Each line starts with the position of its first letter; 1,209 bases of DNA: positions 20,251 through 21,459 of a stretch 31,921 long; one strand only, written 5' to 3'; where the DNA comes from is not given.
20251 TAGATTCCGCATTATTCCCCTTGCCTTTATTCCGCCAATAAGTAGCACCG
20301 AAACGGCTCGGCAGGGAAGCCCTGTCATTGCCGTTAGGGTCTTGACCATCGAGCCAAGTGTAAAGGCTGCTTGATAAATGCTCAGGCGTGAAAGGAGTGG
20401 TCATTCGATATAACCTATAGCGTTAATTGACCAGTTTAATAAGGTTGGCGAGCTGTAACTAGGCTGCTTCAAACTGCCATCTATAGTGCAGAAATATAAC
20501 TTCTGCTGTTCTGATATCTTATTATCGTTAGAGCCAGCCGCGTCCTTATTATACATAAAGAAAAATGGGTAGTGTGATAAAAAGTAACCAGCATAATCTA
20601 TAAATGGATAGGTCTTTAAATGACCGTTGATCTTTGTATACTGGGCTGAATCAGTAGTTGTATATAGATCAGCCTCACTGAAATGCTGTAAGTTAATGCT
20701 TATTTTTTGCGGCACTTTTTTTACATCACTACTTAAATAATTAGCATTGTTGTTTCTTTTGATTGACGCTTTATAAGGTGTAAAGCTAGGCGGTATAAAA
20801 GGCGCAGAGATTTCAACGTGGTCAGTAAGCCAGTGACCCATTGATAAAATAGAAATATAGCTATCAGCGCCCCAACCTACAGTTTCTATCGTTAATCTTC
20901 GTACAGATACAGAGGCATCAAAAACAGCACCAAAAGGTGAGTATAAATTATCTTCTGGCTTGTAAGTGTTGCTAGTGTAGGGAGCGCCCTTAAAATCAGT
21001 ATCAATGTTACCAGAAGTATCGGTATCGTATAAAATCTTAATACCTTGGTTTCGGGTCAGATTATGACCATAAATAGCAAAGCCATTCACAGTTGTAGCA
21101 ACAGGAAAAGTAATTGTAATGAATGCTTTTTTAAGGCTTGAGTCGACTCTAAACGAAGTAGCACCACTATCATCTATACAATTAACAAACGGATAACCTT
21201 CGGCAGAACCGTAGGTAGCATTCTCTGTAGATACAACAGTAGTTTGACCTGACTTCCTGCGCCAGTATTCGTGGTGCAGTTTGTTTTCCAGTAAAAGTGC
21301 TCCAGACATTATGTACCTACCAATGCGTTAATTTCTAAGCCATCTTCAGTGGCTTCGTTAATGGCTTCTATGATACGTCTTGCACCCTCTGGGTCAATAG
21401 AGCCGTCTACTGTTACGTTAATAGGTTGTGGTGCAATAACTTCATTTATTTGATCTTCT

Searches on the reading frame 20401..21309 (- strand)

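Call 48: search_protein_families(library=phrogs, proteins=[window:20401-21309:-], max_evalue=0.001)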
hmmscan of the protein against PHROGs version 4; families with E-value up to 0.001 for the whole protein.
window:20401-21309:- (302 aa): 1 family
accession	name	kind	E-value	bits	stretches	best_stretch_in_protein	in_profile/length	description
phrog_8610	-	unknown function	5.9e-05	23.3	1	32-225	21-216/270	-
